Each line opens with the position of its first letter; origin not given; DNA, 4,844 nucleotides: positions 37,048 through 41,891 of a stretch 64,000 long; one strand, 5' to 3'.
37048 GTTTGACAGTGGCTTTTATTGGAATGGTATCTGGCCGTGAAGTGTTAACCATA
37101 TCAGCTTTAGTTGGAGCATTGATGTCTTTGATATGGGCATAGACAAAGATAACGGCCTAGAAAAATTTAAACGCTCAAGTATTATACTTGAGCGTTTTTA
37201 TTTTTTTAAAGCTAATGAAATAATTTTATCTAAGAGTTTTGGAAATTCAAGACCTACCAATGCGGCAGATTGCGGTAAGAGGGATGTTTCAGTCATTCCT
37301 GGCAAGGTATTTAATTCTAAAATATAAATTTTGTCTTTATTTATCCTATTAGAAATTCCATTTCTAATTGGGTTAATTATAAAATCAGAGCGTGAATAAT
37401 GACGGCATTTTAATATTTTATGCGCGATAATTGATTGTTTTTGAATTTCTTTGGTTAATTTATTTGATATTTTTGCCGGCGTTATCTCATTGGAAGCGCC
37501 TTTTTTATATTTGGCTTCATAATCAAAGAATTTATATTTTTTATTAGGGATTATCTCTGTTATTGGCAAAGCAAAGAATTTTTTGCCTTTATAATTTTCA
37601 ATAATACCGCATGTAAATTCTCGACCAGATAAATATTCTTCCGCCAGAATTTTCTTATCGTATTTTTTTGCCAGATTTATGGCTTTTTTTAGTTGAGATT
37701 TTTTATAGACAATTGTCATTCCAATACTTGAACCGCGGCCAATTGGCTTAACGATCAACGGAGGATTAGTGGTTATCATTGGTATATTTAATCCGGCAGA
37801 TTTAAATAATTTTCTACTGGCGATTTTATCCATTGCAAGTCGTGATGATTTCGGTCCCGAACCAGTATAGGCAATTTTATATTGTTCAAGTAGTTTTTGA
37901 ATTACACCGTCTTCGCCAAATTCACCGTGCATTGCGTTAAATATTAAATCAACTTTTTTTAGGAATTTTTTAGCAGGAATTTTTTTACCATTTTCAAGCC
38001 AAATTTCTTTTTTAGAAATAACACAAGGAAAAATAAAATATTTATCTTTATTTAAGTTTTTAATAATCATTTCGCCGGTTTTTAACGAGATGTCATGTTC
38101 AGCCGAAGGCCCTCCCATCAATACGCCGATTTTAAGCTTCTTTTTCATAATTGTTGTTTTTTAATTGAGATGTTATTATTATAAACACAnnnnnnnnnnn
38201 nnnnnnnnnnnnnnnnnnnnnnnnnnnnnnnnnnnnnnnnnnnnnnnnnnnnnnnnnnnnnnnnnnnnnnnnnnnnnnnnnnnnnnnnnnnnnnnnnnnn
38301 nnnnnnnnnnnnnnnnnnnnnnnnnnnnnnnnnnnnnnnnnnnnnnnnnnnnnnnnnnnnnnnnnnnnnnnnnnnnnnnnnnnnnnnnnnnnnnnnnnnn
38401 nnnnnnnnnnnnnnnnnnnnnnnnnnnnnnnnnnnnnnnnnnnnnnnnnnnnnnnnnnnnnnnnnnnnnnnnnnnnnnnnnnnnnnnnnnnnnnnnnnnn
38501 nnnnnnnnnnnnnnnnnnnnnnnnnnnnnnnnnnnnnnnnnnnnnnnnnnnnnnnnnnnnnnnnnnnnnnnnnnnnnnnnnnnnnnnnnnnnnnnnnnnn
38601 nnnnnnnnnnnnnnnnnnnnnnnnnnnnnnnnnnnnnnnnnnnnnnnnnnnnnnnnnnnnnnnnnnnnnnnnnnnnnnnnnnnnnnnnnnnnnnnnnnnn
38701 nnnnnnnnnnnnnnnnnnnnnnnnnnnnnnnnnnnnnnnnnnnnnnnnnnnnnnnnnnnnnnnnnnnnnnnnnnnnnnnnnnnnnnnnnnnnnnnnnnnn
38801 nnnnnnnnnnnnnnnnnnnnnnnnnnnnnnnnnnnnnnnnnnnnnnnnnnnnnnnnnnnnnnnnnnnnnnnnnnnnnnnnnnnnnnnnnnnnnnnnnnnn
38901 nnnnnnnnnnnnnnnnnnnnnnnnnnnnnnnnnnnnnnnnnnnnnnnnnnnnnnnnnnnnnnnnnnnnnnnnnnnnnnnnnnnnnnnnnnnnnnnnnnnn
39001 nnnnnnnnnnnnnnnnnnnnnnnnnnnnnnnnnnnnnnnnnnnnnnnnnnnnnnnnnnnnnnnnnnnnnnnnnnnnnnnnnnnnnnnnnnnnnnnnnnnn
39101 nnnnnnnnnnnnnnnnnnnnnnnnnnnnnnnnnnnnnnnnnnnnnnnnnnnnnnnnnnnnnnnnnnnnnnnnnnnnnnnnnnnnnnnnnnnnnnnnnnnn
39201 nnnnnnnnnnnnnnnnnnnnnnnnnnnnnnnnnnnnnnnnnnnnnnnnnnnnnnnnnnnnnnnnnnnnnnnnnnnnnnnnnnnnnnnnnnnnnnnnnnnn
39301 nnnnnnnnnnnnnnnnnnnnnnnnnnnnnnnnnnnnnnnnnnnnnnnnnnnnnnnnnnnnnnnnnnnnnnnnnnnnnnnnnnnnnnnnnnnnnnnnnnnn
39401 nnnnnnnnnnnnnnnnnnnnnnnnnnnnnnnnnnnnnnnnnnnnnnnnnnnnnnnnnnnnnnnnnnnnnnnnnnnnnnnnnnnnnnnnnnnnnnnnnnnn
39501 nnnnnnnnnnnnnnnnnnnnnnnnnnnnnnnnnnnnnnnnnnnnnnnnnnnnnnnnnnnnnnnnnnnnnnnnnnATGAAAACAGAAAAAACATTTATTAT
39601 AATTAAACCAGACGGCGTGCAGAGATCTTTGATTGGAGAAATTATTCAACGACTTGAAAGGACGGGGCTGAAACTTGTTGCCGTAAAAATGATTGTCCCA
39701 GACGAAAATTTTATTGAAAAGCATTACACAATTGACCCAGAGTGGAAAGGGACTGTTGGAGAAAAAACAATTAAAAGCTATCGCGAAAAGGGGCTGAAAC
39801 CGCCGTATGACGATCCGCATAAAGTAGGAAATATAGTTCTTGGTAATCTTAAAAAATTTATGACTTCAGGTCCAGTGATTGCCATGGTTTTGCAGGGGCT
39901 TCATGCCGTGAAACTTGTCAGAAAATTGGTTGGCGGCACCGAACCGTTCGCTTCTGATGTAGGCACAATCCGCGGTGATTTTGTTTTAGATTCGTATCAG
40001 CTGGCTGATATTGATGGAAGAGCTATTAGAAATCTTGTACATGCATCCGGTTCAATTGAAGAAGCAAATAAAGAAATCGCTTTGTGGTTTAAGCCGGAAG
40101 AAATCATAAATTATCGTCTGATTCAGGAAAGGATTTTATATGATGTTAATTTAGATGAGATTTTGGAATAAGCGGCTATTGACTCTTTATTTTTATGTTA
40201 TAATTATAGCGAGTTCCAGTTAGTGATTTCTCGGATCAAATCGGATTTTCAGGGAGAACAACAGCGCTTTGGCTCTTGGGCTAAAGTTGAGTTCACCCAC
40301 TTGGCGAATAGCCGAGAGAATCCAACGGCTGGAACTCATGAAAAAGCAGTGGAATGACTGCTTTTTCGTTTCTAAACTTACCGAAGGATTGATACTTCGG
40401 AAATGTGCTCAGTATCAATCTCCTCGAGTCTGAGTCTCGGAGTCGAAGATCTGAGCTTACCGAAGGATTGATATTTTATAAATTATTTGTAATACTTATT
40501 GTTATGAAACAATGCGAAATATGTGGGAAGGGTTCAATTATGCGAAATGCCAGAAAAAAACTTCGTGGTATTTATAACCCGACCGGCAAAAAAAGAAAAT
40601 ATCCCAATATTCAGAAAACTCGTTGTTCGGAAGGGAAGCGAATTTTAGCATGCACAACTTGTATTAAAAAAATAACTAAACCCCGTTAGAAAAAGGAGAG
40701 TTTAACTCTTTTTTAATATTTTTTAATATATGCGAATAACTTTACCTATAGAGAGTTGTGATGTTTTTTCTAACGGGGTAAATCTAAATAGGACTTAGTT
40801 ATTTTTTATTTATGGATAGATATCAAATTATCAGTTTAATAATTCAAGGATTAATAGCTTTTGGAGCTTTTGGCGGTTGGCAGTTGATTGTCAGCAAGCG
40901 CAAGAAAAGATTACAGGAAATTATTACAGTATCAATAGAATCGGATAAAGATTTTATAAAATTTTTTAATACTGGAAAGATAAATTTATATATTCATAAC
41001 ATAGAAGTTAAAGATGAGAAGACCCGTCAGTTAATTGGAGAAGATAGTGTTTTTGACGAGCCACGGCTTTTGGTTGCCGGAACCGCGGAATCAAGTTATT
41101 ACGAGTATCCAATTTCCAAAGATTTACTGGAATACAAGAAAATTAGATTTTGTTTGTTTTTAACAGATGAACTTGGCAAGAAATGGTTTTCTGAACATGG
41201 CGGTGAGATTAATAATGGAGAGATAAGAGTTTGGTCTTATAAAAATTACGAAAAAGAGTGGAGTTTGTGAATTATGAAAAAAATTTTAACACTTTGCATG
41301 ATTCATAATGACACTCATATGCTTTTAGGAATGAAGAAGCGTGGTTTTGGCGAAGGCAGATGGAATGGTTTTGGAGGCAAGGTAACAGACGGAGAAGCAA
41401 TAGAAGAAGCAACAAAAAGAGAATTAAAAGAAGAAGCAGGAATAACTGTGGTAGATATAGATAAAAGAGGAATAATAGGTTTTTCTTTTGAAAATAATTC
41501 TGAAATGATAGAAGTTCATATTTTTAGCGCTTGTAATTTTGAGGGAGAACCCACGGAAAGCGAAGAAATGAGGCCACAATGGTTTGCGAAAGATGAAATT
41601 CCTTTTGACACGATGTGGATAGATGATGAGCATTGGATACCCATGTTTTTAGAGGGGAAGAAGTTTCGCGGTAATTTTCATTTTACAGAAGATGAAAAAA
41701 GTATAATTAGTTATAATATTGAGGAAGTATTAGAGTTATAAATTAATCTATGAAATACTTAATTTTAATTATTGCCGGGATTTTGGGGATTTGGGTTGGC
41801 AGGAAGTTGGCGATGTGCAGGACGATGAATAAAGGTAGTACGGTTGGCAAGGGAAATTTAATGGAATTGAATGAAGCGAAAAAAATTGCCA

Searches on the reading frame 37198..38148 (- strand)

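Call 78: search_protein_families(library=pfam, proteins=[window:37198-38148:-], max_evalue=0.001)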
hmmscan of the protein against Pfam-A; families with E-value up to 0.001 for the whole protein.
window:37198-38148:- (316 aa): 4 families
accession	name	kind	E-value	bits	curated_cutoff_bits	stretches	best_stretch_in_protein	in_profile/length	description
PF07478.18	Dala_Dala_lig_C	-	6.8e-45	153.5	24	1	130-310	38-203/204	D-ala D-ala ligase C-terminus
PF01820.27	Dala_Dala_lig_N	-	2.5e-25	89.7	34.6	2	6-54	1-49/121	D-ala D-ala ligase N-terminus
PF02655.19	ATP-grasp_3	-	9.5e-06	26.2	23.2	1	106-280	2-154/160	ATP-grasp domain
PF13535.11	ATP-grasp_4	-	0.00035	20.7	27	0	129-194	3-82/160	ATP-grasp domain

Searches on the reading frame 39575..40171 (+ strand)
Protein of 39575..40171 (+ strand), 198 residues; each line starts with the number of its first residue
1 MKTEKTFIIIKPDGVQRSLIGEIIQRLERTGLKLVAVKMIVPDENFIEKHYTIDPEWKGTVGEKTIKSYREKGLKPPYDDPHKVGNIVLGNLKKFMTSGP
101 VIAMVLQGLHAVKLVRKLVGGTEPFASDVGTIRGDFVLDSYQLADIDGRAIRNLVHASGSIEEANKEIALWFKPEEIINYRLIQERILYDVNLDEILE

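Call 78: search_protein_families(library=pfam, proteins=[window:39575-40171:+], max_evalue=0.001)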
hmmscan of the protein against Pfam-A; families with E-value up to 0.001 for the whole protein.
window:39575-40171:+ (198 aa): 1 family
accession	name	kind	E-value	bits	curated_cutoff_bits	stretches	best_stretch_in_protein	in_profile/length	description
PF00334.24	NDK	-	4.7e-40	137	27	2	89-177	57-135/135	Nucleoside diphosphate kinase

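Call 82: find_homologous_proteins(query=window:39575-40171:+, max_evalue=1e-40)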
Query window:39575-40171:+ (198 aa): 6886 proteins with E <= 1e-40 among 8000 candidates; the best 120 are listed.
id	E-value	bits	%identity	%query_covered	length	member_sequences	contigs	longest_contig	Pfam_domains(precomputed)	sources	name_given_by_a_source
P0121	3.7e-125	433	100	100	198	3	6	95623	PF00334.25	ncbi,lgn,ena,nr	ncbi:MAG TPA: nucleoside-diphosphate kinase [Candidatus Wolfebacteria bacterium]|nr:nucleoside-dipho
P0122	7.9e-112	390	88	100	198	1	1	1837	PF00334.25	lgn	-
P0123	2.0e-108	379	85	100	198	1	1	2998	PF00334.25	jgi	jgi:nucleoside-diphosphate kinase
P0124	5.4e-108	377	87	100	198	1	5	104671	PF00334.25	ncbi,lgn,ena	ncbi:MAG: nucleoside-diphosphate kinase [Patescibacteria group bacterium]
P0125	5.0e-107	374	85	100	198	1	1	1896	PF00334.25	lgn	-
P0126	6.0e-102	357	79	100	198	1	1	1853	PF00334.25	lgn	-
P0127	2.3e-101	356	79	100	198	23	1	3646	PF00334.25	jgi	-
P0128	1.7e-100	353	78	100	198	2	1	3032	PF00334.25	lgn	-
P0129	1.9e-100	353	81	100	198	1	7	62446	PF00334.25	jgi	jgi:nucleoside-diphosphate kinase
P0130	8.2e-100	351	80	100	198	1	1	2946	PF00334.25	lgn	-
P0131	3.3e-99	349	77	100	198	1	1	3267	PF00334.25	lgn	-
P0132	1.1e-98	347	77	100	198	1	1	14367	PF00334.25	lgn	-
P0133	1.4e-98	347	77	100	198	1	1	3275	PF00334.25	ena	-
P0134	3.4e-98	345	77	100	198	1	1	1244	PF00334.25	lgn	-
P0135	9.3e-98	344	77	100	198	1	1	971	PF00334.25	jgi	jgi:nucleoside-diphosphate kinase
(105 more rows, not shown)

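Call 83: find_encoding_contigs(protein=P0124, flank=2500, max_places=1)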
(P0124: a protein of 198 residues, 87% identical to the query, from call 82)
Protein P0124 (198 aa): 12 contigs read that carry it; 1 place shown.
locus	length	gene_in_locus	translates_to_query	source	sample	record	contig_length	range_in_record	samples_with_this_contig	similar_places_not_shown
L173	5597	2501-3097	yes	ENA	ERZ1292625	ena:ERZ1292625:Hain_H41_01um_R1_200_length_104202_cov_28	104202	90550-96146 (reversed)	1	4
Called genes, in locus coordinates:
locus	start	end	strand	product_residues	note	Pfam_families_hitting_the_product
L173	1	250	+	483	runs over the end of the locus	PF13567:DUF4131, PF03772:Competence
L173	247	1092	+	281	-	PF00753:Lactamase_B, PF12706:Lactamase_B_2 (weak)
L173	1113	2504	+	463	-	PF01336:tRNA_anti-codon, PF00152:tRNA-synt_2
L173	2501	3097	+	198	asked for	PF00334:NDK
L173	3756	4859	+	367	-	PF10648:Gmad2, PF13403:Hint_2 (weak)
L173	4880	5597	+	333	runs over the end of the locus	PF13310:Virulence_RhuM, PF02661:Fic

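Call 84: find_encoding_contigs(protein=P0123, flank=2500, max_places=1)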
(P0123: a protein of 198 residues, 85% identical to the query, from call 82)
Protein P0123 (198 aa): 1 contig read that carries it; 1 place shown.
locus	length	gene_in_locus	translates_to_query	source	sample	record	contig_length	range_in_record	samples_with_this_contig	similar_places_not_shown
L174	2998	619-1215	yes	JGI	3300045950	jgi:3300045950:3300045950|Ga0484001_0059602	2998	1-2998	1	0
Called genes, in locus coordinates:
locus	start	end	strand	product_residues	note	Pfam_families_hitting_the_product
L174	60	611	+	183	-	PF00152:tRNA-synt_2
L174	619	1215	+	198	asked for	PF00334:NDK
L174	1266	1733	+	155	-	PF00293:NUDIX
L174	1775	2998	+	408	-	?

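Call 85: find_encoding_contigs(protein=P0129, flank=2500, max_places=1)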
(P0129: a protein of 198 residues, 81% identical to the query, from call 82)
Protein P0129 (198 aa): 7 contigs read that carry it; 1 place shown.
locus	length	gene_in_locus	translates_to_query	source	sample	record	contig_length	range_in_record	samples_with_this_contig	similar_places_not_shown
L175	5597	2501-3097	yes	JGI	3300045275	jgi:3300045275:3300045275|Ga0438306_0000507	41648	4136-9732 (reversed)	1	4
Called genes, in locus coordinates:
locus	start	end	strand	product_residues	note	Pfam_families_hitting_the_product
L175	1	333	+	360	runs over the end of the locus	PF18895:T4SS_pilin (weak)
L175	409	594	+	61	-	-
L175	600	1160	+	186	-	PF19502:DUF6036, PF08843:AbiEii (weak)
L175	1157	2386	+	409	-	-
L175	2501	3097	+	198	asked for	PF00334:NDK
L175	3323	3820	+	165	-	PF00466:Ribosomal_L10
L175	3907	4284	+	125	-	PF16320:Ribosomal_L12_N, PF00542:Ribosomal_L12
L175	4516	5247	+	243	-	PF13098:Thioredoxin_2 (faint), PF13462:Thioredoxin_4, PF01323:DSBA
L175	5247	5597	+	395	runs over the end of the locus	PF00464:SHMT, PF00155:Aminotran_1_2 (weak)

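Call 86: find_encoding_contigs(protein=P0122, flank=2500, max_places=1)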
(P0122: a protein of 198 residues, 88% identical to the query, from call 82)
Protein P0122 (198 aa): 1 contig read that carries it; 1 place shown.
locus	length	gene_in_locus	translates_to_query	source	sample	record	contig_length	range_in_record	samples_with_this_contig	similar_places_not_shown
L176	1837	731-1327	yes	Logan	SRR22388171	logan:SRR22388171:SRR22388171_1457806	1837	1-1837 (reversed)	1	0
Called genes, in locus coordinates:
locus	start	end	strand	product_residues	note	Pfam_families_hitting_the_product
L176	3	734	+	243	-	?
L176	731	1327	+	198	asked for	PF00334:NDK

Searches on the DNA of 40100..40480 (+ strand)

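Call 77: search_rna_families(source=window, start=40100, end=40480, threshold=evalue, max_evalue=1)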
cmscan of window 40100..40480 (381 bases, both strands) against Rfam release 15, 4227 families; matches with E-value up to 1: 4.
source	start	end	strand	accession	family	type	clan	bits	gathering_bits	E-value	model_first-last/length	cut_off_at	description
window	40339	40368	-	RF01102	PK1-TEV_CVMV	Cis-reg; leader;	-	20.9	40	0.56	1-37/37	no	5'-leader pseudoknot of TEV/CVMV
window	40379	40435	-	RF03129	L31-Corynebacteriaceae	Cis-reg; leader;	CL00118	17.7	36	0.52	1-64/64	no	L31-Corynebacteriaceae ribosomal protein leader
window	40387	40423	+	RF00662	mir-132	Gene; miRNA;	-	17.4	52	0.43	23-63/84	no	mir-132 microRNA precursor family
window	40338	40448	-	RF02377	SurA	Gene; sRNA;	-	13.2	100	0.25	1-279/279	no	SurA sRNA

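Call 94: build_rna_model(alignment_id=A5)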
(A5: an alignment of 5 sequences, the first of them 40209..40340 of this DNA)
Model R2 built from alignment A5 (5 sequences, 138 columns); structure: RNAalifold consensus.
model positions 132; base pairs 39; branch points 2; effective number of sequences 1.42; information 0.59 bits per position. Calibrated on 0.2 Mb of random sequence (short: E-values are rough).
structure used (alignment columns):
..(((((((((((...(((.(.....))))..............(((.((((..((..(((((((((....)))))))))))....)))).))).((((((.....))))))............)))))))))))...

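Call 96: search_with_rna_model(model_id=R2, sources=[window, L001, L002, L003, L004, L005, L006, L007, L008, L009, L010, L011, L012, L013, L014, L015, L016, L017, L018, L019, L020, L021, L022, L023, L024, L025, L026, L027, L028, L029, L030, L031, L032, L033, L034, L035, L036, L037, L038, L039, L040, L041, L042, L043, L044, L045, L046, L047, L048, L052, L054, L055, L056, L057, L058, L059, L060, L061, L062, L063, L064, L065, L066, L067, L068, L069, L070, L071, L072, L073, L074, L076, L077, L079, L166, L170, L173, L174, L175, L176, L087, L089, L091, L092, L094, L095, L097, L100, L102, L103, L105, L106, L108, L110, L111, L115, L117, L119, L120], max_evalue=0.1, make_alignment=true)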
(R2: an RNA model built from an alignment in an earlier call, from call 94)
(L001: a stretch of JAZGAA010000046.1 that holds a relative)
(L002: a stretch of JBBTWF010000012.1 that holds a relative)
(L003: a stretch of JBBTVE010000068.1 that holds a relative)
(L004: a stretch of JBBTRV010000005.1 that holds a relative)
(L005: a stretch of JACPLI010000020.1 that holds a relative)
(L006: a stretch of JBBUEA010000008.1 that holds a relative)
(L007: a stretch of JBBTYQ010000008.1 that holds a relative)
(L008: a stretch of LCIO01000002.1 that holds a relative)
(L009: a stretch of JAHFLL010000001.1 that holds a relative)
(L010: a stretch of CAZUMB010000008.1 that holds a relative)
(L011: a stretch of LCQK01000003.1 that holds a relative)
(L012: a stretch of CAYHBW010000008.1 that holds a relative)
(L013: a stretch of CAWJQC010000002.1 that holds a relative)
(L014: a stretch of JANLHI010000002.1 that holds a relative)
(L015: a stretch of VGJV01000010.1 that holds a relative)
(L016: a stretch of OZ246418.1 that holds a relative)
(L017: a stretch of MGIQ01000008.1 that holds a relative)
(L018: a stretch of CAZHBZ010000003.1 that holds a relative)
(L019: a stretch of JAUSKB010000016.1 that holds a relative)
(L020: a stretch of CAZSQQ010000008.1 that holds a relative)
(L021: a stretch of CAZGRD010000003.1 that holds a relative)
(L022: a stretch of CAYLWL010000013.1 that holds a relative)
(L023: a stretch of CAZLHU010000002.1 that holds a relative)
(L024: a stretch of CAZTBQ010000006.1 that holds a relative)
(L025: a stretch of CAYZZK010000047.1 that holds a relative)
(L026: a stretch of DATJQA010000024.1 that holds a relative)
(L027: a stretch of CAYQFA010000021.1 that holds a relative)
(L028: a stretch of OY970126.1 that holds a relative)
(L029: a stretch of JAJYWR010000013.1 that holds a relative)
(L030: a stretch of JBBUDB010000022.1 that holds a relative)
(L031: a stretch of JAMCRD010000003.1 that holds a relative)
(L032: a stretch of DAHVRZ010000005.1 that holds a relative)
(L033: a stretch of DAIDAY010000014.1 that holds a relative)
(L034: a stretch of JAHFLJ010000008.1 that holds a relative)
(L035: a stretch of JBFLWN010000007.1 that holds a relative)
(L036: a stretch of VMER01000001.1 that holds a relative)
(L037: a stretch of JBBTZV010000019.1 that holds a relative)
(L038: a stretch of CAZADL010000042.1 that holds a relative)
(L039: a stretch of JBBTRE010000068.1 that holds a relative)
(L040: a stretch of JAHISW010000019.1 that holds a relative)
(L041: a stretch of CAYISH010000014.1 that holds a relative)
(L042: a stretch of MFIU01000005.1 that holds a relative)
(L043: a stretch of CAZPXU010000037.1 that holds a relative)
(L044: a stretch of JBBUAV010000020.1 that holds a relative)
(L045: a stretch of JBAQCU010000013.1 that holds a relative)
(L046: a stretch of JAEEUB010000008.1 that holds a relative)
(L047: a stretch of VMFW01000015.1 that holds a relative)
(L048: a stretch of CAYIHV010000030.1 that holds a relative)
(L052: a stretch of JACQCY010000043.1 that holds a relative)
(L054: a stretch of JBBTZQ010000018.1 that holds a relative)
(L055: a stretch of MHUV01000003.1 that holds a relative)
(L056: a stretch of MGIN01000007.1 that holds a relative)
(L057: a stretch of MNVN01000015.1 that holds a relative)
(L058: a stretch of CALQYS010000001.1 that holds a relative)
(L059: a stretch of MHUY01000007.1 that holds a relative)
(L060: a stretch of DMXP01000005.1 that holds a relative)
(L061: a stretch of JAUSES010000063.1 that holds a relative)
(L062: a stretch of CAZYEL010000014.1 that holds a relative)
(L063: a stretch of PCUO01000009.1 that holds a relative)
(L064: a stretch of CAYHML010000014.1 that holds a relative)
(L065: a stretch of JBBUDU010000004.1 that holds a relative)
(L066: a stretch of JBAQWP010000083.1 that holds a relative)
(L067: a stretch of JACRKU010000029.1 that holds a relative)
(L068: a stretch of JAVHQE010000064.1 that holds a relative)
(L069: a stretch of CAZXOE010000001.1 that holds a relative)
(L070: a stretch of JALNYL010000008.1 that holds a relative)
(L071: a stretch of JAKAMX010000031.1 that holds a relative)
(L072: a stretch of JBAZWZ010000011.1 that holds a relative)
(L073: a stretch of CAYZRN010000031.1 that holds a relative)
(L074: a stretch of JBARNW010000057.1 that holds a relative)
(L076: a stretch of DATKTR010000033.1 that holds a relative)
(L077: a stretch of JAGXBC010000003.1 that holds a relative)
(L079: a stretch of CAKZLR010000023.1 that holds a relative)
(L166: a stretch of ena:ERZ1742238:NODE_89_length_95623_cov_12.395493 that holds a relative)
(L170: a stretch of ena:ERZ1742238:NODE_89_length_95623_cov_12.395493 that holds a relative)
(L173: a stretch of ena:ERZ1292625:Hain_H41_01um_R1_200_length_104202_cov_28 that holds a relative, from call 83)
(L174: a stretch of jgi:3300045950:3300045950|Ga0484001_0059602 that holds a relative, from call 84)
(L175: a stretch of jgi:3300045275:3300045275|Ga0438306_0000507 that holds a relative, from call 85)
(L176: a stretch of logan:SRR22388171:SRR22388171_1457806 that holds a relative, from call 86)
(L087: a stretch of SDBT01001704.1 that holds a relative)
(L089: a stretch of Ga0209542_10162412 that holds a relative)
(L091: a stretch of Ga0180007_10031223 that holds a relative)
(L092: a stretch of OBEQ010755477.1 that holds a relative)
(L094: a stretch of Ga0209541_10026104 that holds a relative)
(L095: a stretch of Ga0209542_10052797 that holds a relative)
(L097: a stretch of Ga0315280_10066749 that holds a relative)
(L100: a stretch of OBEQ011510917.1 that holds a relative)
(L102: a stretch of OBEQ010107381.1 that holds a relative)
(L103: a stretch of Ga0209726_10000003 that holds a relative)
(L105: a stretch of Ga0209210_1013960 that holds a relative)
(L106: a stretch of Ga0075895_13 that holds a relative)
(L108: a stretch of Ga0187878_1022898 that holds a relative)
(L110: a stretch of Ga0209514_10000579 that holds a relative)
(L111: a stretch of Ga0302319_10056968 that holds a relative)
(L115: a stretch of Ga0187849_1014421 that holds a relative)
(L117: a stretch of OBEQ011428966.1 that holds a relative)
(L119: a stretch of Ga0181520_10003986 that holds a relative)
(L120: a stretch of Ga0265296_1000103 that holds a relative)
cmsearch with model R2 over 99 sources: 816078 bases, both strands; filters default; matches with E-value up to 0.1: 8.
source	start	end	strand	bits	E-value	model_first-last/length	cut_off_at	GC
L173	3136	3266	+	144.2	3.4e-37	1-132/132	no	0.45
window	40209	40340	+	142.4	1.1e-36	1-132/132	no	0.49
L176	1366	1495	+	136.4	5e-35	1-132/132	no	0.46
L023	8492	8625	+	102.1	2.4e-25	1-132/132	no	0.53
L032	2295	2419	+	95.4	1.8e-23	1-132/132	no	0.56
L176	1365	1494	-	28.9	9.8e-05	1-132/132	no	0.45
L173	3135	3265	-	24.4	0.0018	1-132/132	no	0.44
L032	2336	2385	-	21.1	0.016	44-90/132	no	0.68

Alignment A6: 8 matches aligned to the model, 163 columns, each read 5' to 3' on its own strand. Consensus structure (alignment columns), stored with it:
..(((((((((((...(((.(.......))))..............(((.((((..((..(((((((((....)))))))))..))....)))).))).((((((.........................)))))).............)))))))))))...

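Call 98: search_rna_families(source=window, start=40205, end=40375, threshold=evalue, max_evalue=10, show_alignments=2)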
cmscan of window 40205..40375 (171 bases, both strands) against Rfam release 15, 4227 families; matches with E-value up to 10: 4.
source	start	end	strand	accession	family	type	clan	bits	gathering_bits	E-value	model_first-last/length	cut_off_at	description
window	40339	40368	-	RF01102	PK1-TEV_CVMV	Cis-reg; leader;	-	20.9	40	0.25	1-37/37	no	5'-leader pseudoknot of TEV/CVMV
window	40337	40371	+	RF03732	mir-2057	Gene; miRNA;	-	15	100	1.8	1-72/72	no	mir-2057 microRNA precursor family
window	40338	40369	+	RF03623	mir-1252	Gene; miRNA;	-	14.4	70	6.9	1-65/65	no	mir-1252 microRNA precursor family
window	40219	40231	+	RF02182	ST7-AS2_2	Gene; lncRNA;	-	12.7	45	0.66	35-47/47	no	ST7 antisense RNA 2 conserved region 2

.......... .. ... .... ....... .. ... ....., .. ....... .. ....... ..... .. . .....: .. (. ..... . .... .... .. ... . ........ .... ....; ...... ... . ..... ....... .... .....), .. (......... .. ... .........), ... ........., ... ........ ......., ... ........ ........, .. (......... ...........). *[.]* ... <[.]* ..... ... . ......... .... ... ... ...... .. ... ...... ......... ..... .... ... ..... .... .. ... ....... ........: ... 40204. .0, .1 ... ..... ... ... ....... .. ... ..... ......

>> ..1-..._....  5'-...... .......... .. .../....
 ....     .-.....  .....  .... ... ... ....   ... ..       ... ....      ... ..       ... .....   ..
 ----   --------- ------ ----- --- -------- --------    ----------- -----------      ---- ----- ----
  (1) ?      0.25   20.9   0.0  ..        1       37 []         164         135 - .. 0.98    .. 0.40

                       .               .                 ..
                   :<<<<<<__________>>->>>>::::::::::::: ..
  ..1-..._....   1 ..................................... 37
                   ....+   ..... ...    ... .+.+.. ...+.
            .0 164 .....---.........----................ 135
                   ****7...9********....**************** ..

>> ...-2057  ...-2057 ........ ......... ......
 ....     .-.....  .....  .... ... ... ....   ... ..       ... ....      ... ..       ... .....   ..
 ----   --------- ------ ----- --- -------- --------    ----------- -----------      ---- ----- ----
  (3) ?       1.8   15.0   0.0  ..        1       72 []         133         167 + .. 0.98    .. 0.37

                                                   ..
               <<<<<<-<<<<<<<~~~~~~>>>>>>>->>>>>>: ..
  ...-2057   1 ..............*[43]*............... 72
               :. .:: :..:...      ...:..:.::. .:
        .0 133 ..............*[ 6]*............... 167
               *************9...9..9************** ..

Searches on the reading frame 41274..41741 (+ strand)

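Call 78: search_protein_families(library=pfam, proteins=[window:41274-41741:+], max_evalue=0.001)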
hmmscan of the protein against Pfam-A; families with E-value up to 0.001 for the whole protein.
window:41274-41741:+ (155 aa): 1 family
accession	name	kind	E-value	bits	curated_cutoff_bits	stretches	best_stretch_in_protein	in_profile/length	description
PF00293.34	NUDIX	-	1.4e-14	54.7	21.1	1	7-124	7-133/134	NUDIX domain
